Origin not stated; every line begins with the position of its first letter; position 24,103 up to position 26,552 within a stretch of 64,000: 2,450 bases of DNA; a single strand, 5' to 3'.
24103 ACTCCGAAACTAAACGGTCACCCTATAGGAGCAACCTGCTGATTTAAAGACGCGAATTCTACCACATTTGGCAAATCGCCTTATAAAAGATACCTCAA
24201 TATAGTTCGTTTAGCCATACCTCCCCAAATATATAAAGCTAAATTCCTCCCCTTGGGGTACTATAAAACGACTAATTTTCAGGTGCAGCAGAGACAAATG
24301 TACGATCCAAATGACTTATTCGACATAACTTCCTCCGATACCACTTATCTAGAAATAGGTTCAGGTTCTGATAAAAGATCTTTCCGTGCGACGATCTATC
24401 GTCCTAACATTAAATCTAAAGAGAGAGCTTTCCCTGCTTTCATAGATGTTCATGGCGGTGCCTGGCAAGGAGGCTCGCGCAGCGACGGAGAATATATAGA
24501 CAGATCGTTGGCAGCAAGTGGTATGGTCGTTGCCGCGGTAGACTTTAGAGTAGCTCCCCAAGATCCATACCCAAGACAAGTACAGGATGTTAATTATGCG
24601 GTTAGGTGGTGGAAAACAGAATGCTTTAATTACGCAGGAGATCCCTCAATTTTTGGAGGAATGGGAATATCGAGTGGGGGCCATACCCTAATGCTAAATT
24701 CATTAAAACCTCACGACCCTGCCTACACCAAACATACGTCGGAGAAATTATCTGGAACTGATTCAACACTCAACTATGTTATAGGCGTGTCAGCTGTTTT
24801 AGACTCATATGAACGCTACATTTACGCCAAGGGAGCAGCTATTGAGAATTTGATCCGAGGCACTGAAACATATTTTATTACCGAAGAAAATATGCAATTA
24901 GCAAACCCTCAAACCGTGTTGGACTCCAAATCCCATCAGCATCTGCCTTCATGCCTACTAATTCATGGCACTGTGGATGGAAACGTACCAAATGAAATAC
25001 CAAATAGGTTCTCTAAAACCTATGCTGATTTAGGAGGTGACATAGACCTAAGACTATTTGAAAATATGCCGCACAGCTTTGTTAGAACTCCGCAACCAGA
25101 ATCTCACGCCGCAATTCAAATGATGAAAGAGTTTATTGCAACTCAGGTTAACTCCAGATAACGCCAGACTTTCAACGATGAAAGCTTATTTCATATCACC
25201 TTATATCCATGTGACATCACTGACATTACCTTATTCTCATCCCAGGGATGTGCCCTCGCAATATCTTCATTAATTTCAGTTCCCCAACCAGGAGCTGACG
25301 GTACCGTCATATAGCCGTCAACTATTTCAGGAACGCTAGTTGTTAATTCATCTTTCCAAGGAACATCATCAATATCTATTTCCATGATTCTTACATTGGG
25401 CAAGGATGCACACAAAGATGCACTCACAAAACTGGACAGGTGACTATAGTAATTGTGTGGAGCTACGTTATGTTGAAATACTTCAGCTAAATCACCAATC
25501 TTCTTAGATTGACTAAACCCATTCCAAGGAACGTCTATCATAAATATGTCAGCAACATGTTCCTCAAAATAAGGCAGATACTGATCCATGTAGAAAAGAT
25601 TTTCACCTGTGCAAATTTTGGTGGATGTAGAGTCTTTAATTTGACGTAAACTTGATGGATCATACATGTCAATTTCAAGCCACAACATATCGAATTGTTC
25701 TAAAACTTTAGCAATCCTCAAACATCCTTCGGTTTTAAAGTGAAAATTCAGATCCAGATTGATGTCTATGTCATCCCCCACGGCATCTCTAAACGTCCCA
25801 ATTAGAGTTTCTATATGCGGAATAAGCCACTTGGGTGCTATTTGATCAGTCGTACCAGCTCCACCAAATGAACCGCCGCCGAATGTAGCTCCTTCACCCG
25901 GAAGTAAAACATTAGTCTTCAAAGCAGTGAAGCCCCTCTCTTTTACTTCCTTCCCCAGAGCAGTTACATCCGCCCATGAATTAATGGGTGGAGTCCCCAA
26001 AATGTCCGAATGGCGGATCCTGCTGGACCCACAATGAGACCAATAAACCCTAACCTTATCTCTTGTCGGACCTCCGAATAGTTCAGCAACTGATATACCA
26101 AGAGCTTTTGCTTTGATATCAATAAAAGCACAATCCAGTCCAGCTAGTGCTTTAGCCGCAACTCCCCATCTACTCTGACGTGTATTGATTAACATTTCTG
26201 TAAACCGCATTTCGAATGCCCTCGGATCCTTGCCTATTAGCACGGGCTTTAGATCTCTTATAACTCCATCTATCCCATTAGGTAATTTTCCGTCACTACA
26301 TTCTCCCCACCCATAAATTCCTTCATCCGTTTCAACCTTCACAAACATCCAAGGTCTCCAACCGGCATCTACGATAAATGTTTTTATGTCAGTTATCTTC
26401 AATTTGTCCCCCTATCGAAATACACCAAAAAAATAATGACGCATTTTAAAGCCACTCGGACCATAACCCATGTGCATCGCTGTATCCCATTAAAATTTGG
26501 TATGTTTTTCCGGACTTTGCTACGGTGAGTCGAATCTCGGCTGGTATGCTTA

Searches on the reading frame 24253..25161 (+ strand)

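Call 61: search_protein_families(library=pfam, proteins=[window:24253-25161:+], max_evalue=0.00001)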
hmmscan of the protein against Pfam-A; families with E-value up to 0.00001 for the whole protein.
window:24253-25161:+ (302 aa): 3 families
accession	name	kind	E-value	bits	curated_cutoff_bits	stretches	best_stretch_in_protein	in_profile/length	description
PF20434.5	BD-FAE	-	2.2e-25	89.9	26.8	1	48-253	3-211/215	BD-FAE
PF07859.19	Abhydrolase_3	-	9.4e-15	55.4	25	1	64-277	2-209/210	alpha/beta hydrolase fold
PF00135.34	COesterase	-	9.4e-06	25.3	27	0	48-155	90-206/515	Carboxylesterase family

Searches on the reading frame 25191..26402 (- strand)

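Call 61: search_protein_families(library=pfam, proteins=[window:25191-26402:-], max_evalue=0.00001)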
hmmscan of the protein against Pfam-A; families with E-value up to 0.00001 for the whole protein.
window:25191-26402:- (403 aa): 2 families
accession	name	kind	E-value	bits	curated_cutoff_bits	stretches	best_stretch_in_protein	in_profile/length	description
PF13378.12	MR_MLE_C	-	6.2e-39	134.4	29.4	1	151-380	7-218/219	Enolase C-terminal domain-like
PF02746.21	MR_MLE_N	-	2.1e-14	54.2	22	1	17-110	27-117/117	Mandelate racemase / muconate lactonizing enzyme, N-terminal domain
